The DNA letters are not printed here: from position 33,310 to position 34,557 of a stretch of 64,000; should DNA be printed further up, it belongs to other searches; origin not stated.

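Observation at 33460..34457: Orphan beta-class DNA methyltransferase (with N-terminal tandem peptide repeat) co-oriented with a DinB/DUF664 gene, adjacent to ssrA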

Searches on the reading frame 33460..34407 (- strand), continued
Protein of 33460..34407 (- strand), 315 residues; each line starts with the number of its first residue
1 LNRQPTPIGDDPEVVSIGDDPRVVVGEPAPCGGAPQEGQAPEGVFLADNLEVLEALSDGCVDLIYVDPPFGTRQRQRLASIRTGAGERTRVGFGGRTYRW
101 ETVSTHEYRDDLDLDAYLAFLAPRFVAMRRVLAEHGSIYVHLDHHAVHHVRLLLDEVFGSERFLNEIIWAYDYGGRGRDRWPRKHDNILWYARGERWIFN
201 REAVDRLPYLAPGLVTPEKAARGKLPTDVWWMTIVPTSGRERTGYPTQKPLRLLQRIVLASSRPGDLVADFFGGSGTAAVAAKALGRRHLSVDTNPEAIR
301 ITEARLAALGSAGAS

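Call 56: find_homologous_proteins(query=P0123, max_evalue=1e-60)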
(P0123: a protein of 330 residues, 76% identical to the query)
Query P0123 (330 aa): 8000 proteins with E <= 1e-60 among 8000 candidates; the best 120 are listed.
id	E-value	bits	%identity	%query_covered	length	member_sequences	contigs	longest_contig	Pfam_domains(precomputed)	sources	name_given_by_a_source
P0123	1.1e-223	759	100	100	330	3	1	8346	PF01555.25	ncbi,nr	ncbi:MAG TPA: site-specific DNA-methyltransferase [Nitrolancea sp.]|nr:site-specific DNA-methyltrans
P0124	1.5e-195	667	90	98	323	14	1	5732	PF01555.25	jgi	jgi:site-specific DNA-methyltransferase (adenine-specific)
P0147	5.4e-168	576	83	91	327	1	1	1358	PF01555.25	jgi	-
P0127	1.5e-167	575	86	88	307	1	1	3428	PF01555.25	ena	-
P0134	3.7e-163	561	79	93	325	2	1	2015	PF01555.25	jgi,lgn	jgi:site-specific DNA-methyltransferase (adenine-specific)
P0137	5.1e-163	560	84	88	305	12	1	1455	PF01555.25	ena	-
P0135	4.2e-156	537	80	87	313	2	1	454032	PF01555.25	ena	-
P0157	5.2e-156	537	78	92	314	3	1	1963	PF03602.22,PF01555.25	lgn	-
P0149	1.3e-155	536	83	84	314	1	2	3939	PF03602.22,PF01555.25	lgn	-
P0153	7.9e-155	533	80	88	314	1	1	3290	PF01555.25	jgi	-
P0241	1.8e-153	529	77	89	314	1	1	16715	PF01555.25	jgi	jgi:site-specific DNA-methyltransferase (adenine-specific)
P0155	3.1e-153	528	77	90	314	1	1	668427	PF01555.25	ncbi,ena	-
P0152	9.7e-153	526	79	88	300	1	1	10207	PF03602.22,PF01555.25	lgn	-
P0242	6.5e-152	524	81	87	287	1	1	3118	PF01555.25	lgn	-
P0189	7.7e-152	523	79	86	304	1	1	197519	PF03602.22,PF01555.25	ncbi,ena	-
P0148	1.4e-151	522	77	87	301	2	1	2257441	PF03602.22,PF01555.25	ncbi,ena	-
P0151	1.7e-151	522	78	87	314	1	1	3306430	PF03602.22,PF01555.25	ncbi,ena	-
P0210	1.8e-150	519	73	93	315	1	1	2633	PF03602.22,PF01555.25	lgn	-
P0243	3.1e-150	518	74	92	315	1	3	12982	PF03602.22,PF01555.25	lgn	-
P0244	2.9e-149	515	77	87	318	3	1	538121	PF03602.22,PF01555.25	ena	-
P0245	3.8e-146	505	78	84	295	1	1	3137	PF03602.22,PF01555.25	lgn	-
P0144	9.5e-143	493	77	85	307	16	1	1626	PF03602.22,PF01555.25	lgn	-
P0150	3.8e-140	485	74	88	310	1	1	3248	PF03602.22,PF01555.25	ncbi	-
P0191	8.5e-140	484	73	86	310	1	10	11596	PF03602.22,PF01555.25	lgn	-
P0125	3.4e-139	482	73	85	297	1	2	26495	PF03602.22,PF01555.25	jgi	jgi:site-specific DNA-methyltransferase (adenine-specific)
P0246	3.6e-139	482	76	83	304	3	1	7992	PF03602.22,PF01555.25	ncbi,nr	ncbi:MAG TPA: site-specific DNA-methyltransferase [Thermomicrobiaceae bacterium]|nr:site-specific DN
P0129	1.3e-138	480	73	83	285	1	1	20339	PF03602.22,PF01555.25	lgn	-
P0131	1.5e-138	480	76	82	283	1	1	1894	PF03602.22,PF01555.25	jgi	jgi:site-specific DNA-methyltransferase (adenine-specific)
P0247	1.8e-138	479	73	88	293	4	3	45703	PF01555.25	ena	-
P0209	2.0e-138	479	73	85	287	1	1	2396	PF03602.22,PF01555.25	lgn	-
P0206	3.2e-138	479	73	86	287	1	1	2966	PF03602.22,PF01555.25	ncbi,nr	ncbi:MAG: site-specific DNA-methyltransferase [Armatimonadetes bacterium]|nr:site-specific DNA-methy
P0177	3.9e-138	478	74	84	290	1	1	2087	PF03602.22,PF01555.25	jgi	jgi:site-specific DNA-methyltransferase (adenine-specific)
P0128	1.7e-137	476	74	84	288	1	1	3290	PF03602.22,PF01555.25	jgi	jgi:site-specific DNA-methyltransferase (adenine-specific)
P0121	2.2e-137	476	71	88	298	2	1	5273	PF01555.25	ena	-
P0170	2.8e-137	475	74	82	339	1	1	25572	PF03602.22,PF01555.25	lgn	-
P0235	4.4e-137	475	73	83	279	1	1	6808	PF03602.22,PF01555.25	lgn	-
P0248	6.5e-137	474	72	85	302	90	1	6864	PF03602.22,PF01555.25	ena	-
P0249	7.8e-137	474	72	85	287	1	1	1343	PF03602.22,PF01555.25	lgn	-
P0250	8.2e-137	474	74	85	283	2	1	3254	PF03602.22,PF01555.25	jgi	jgi:site-specific DNA-methyltransferase (adenine-specific)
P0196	1.0e-136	474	72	85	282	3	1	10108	PF03602.22,PF01555.25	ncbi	-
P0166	1.1e-136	473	73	85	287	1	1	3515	PF03602.22,PF01555.25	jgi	jgi:site-specific DNA-methyltransferase (adenine-specific)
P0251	1.3e-136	473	73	86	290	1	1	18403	PF03602.22,PF01555.25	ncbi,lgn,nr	ncbi:MAG TPA: site-specific DNA-methyltransferase [Thermomicrobiaceae bacterium]|nr:site-specific DN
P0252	1.3e-136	473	74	82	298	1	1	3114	PF03602.22,PF01555.25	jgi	jgi:site-specific DNA-methyltransferase (adenine-specific)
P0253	1.5e-136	473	75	83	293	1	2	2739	PF03602.22,PF01555.25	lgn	-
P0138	1.6e-136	473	74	85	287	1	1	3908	PF03602.22,PF01555.25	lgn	-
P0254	1.8e-136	473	74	82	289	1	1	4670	PF03602.22,PF01555.25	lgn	-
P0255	3.9e-136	472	74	83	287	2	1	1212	PF03602.22,PF13649.13,PF01555.25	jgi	-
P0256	4.7e-136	471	71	84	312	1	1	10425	PF03602.22,PF01555.25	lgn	-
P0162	5.0e-136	471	72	85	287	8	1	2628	PF03602.22,PF01555.25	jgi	jgi:site-specific DNA-methyltransferase (adenine-specific)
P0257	5.2e-136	471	74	84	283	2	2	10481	PF03602.22,PF01555.25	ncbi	-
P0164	9.6e-136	470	73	83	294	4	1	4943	PF03602.22,PF01555.25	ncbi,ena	-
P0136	1.6e-135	470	73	84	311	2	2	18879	PF01555.25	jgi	jgi:site-specific DNA-methyltransferase (adenine-specific)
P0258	2.2e-135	469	72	83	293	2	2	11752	PF03602.22,PF01555.25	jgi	-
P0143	3.2e-135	469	72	83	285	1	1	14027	PF03602.22,PF01555.25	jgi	jgi:site-specific DNA-methyltransferase (adenine-specific)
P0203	3.4e-135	469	73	83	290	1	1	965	PF03602.22,PF01555.25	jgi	jgi:site-specific DNA-methyltransferase (adenine-specific)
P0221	3.6e-135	468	75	81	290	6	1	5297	PF03602.22,PF01555.25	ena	-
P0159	4.3e-135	468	72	83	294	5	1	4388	PF01555.25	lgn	-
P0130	4.7e-135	468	74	84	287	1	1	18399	PF03602.22,PF01555.25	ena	-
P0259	5.6e-135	468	72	83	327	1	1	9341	PF03602.22,PF01555.25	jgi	jgi:site-specific DNA-methyltransferase (adenine-specific)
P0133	8.3e-135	467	74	84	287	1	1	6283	PF03602.22,PF01555.25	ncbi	-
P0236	8.3e-135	467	72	87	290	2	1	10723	PF13847.13,PF03602.22,PF01555.25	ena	-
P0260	9.7e-135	467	71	83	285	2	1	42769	PF03602.22,PF01555.25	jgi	jgi:site-specific DNA-methyltransferase (adenine-specific)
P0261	1.0e-134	467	73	82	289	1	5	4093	PF03602.22,PF01555.25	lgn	-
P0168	1.0e-134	467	71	83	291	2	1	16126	PF03602.22,PF01555.25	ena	-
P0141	1.1e-134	467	72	83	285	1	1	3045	PF03602.22,PF01555.25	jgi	jgi:site-specific DNA-methyltransferase (adenine-specific)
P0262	1.2e-134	467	70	86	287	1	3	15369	PF03602.22,PF01555.25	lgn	-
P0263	1.3e-134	467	75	84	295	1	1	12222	PF13847.13,PF03602.22,PF01555.25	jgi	jgi:site-specific DNA-methyltransferase (adenine-specific)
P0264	1.6e-134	466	70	84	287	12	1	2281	PF03602.22,PF01555.25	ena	-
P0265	1.7e-134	466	71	86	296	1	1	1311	PF03602.22,PF01555.25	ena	-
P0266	2.0e-134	466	73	83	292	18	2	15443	PF03602.22,PF01555.25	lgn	-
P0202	2.1e-134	466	71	85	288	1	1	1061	PF01555.25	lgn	-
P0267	2.1e-134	466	71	85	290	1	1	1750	PF03602.22,PF01555.25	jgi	-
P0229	2.4e-134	466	72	83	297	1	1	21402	PF03602.22,PF01555.25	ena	-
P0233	3.0e-134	465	72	84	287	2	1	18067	PF03602.22,PF01555.25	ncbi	-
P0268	3.1e-134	465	72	84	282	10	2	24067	PF03602.22,PF01555.25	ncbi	-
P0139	3.4e-134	465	74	81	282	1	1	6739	PF03602.22,PF01555.25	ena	-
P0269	4.0e-134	465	72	82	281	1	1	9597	PF03602.22,PF01555.25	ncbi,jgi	-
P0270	4.2e-134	465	73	82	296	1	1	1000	PF03602.22,PF01555.25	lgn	-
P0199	4.6e-134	465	71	85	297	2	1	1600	PF03602.22,PF01555.25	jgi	jgi:site-specific DNA-methyltransferase (adenine-specific)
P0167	5.3e-134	465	70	83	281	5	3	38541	PF03602.22,PF01555.25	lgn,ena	-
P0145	6.0e-134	464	74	81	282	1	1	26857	PF03602.22,PF01555.25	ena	-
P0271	6.1e-134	464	70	85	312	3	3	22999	PF03602.22,PF01555.25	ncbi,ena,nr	ncbi:MAG: site-specific DNA-methyltransferase [Chloroflexota bacterium]|nr:site-specific DNA-methylt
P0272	6.1e-134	464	71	83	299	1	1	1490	PF03602.22,PF01555.25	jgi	jgi:site-specific DNA-methyltransferase (adenine-specific)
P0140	6.3e-134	464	70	87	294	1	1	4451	PF03602.22,PF01555.25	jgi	jgi:site-specific DNA-methyltransferase (adenine-specific)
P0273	7.2e-134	464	72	83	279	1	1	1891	PF03602.22,PF01555.25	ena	-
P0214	7.4e-134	464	73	81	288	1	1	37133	PF03602.22,PF01555.25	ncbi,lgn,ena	-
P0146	8.3e-134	464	74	81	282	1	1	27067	PF03602.22,PF01555.25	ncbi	-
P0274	9.1e-134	464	72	83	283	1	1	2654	PF03602.22,PF01555.25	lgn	-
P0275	1.2e-133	463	73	84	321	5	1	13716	PF03602.22,PF01555.25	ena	-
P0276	1.2e-133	463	70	84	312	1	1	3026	PF03602.22,PF01555.25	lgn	-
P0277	1.2e-133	463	67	88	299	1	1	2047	PF03602.22,PF01555.25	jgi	-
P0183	1.4e-133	463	71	83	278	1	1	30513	PF03602.22,PF01555.25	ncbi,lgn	-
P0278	1.4e-133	463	71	84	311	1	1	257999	PF03602.22,PF01555.25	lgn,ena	-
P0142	1.5e-133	463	74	81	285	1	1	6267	PF03602.22,PF01555.25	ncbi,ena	-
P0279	1.8e-133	463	70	84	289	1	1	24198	PF03602.22,PF01555.25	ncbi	-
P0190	1.9e-133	463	70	84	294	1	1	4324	PF03602.22,PF01555.25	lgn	-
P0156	1.9e-133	463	72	83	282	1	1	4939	PF05175.21,PF03602.22,PF01555.25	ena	-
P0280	2.1e-133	463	70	87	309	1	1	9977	PF03602.22,PF01555.25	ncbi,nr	ncbi:MAG: site-specific DNA-methyltransferase [Dehalococcoidia bacterium]|nr:site-specific DNA-methy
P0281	2.1e-133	463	69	85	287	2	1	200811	PF03602.22,PF01555.25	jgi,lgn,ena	-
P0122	2.3e-133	463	71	84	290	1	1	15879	PF03602.22,PF01555.25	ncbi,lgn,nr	ncbi:MAG: site-specific DNA-methyltransferase [Thermomicrobiales bacterium]|nr:site-specific DNA-met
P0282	2.4e-133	462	73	83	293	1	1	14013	PF01555.25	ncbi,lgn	ncbi:hypothetical protein BH23CHL2_BH23CHL2_26470 [soil metagenome]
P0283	2.5e-133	462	72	82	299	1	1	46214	PF03602.22,PF01555.25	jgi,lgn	-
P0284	2.6e-133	462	71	83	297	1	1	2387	PF03602.22,PF01555.25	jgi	jgi:site-specific DNA-methyltransferase (adenine-specific)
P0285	2.7e-133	462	73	82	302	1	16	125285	PF03602.22,PF01555.25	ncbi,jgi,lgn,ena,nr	ncbi:MAG TPA: site-specific DNA-methyltransferase [Anaerolineales bacterium]|jgi:site-specific DNA-m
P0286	3.6e-133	462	70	83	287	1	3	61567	PF03602.22,PF01555.25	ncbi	-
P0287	3.8e-133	462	68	88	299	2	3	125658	PF03602.22,PF01555.25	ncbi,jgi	jgi:site-specific DNA-methyltransferase (adenine-specific)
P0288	4.0e-133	462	71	85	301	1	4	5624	PF03602.22,PF01555.25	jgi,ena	jgi:site-specific DNA-methyltransferase (adenine-specific)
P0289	4.1e-133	462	72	82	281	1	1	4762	PF03602.22,PF01555.25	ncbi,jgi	-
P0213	4.1e-133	462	69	84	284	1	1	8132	PF03602.22,PF01555.25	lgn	-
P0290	4.1e-133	462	70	83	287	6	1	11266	PF03602.22,PF01555.25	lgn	-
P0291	4.3e-133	462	72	83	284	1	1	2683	PF03602.22,PF01555.25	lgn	-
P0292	4.5e-133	462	68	86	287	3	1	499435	PF03602.22,PF01555.25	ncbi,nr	ncbi:MAG: hypothetical protein KatS3mg045_0042 [Bellilinea sp.]|nr:MAG: hypothetical protein KatS3mg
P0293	4.5e-133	462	71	83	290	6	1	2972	PF01555.25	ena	-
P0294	4.6e-133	462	69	85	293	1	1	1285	PF03602.22,PF01555.25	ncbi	-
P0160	4.7e-133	462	69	84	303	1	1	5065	PF03602.22,PF01555.25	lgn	-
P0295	4.7e-133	462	72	83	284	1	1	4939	PF03602.22,PF01555.25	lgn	-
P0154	5.0e-133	461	68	88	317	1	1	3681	PF03602.22,PF01555.25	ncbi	-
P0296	5.0e-133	461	72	83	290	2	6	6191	PF03602.22,PF01555.25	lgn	-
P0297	5.1e-133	461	70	82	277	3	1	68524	PF03602.22,PF01555.25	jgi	jgi:site-specific DNA-methyltransferase (adenine-specific)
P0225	5.4e-133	461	66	86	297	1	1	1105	PF03602.22,PF01555.25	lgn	-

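Call 59: list_cluster_members(proteins=[P0001, P0018, P0212, P0148, P0151, P0165])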
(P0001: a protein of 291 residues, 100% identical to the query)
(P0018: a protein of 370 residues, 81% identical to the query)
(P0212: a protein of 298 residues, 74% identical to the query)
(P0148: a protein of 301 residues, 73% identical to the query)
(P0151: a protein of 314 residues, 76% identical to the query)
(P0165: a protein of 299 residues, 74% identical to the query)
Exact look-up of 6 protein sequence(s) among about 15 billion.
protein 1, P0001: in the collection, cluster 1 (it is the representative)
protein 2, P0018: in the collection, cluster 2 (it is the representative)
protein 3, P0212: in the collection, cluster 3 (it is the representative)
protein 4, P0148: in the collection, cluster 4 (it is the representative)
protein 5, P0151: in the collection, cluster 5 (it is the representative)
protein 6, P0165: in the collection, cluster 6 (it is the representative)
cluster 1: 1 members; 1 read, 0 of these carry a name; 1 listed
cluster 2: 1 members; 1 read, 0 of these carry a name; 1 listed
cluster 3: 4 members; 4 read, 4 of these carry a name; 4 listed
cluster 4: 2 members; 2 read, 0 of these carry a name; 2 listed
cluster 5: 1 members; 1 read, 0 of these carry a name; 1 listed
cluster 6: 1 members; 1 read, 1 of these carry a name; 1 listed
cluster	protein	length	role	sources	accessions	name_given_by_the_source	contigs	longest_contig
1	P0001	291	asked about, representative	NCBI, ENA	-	-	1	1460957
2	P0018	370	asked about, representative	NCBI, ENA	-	-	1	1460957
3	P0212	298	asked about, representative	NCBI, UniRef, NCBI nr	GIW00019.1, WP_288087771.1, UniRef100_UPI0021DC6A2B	site-specific DNA-methyltransferase [Roseiflexus sp.] | DNA-methyltransferase n=1 Tax=Roseiflexus sp. TaxID=2562120 RepID=UPI0021DC6A2B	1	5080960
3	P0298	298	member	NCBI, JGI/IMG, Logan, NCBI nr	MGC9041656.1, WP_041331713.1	DNA-methyltransferase [Roseiflexus castenholzii] | site-specific DNA-methyltransferase (adenine-specific) | site-specific DNA-methyltransferase [Roseiflexus castenholzii]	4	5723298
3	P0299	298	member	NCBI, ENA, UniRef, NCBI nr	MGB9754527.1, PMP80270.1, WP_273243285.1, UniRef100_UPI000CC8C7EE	MAG: site-specific DNA-methyltransferase [Roseiflexus castenholzii] | DNA-methyltransferase n=1 Tax=Roseiflexus castenholzii TaxID=120962 RepID=UPI000CC8C7EE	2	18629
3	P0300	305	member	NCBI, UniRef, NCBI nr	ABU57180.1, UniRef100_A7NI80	Site-specific DNA-methyltransferase (adenine-specific) [Roseiflexus castenholzii DSM ... | Site-specific DNA-methyltransferase (Adenine-specific) n=2 Tax=Roseiflexus castenholzii ...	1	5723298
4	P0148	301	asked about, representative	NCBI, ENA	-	-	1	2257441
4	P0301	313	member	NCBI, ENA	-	-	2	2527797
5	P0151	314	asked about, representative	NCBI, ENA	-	-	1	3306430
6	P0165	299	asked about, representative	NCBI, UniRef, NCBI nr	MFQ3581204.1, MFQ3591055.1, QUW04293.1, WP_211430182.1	MAG: DNA methyltransferase [Chloracidobacterium sp.] | Methyltransferase n=1 Tax=Chloracidobacterium validum TaxID=2821543 RepID=A0ABX8BBS4_9BACT | site-specific DNA-methyltransferase [Chloracidobacterium validum]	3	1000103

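Call 62: search_protein_families(library=padloc, proteins=[window:33460-34335:-], max_evalue=0.001)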
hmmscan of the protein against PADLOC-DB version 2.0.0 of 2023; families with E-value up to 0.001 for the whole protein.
window:33460-34335:- (291 aa): 60 families (the best 25 are shown)
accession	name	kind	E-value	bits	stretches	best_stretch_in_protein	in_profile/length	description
PDLC03300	MTase_II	-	5.9e-114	378.2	1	19-284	13-278/302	Type II methyltransferase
PDLC03339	MTase_II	-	7e-54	181.1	2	20-176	6-143/399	Type II methyltransferase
PDLC03354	MTase_II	-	1.1e-43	147.9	2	20-179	63-216/425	Type II methyltransferase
PDLC03371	MTase_II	-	1.6e-41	140.5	1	20-284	13-254/260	Type II methyltransferase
PDLC03299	MTase_II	-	2e-39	133.8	1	85-283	53-258/296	Type II methyltransferase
PDLC03636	MTase_III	-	3.4e-34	116.5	2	81-172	83-176/575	Type III methyltransferase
PDLC03633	MTase_III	-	8.1e-34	115.3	1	33-283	96-354/616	Type III methyltransferase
PDLC03265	MTase_II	-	1e-29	102.1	2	203-285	252-331/333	Type II methyltransferase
PDLC03320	MTase_II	-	1.3e-28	98.1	1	86-287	72-279/289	Type II methyltransferase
PDLC03644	MTase_III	-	2.5e-28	97.1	2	21-173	42-191/542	Type III methyltransferase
PDLC03632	MTase_III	-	7.4e-27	91.8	2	14-177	159-325/983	Type III methyltransferase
PDLC03216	MTase_II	-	2.4e-25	87.3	1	18-284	12-257/364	Type II methyltransferase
PDLC03738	oMTase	-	5.3e-25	85.9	2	221-286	204-269/376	orphan methyltransferase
PDLC03635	MTase_III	-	4.2e-24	83.2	2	82-177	257-357/708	Type III methyltransferase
PDLC03327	MTase_II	-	2.5e-23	80.9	1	140-273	135-275/319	Type II methyltransferase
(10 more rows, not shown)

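Call 71: predict_structure(alignment_id=A5)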
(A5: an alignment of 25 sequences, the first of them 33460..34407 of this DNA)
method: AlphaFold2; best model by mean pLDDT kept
length: 315 residues; sequences in the alignment: 25
mean_pLDDT: 74.1   pTM: 0.75
mean pLDDT of the five models: 74.1, 72.1, 71.2, 70.8, 67.6
residues with pLDDT >= 90: 115; 70-90: 74; 50-70: 61; < 50: 65
segments of 3 or more residues with pLDDT < 50: 1-18, 30-35, 207-212, 223-246
pLDDT, mean of each block of 10 residues (from residue 1): 40 42 57 51 94 97 93 70 72 64 72 89 98 97 88 96 78 51 72 91 60 51 47 42 48 87 96 92 95 92 89 51
secondary structure, 60 per line:
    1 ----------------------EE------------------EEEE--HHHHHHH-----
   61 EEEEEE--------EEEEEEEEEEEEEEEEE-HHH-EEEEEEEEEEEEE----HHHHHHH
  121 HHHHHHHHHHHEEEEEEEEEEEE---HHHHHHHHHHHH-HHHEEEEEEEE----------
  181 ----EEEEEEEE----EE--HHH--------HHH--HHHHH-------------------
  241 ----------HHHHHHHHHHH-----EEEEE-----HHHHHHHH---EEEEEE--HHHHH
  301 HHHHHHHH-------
elements in order: E43-46 H49-55 E61-66 E75-91 E97-109 H114-131 E132-143 H147-158 E163-170 E185-192 H217-221 H251-261 E267-271 H277-284 E288-293 H296-308
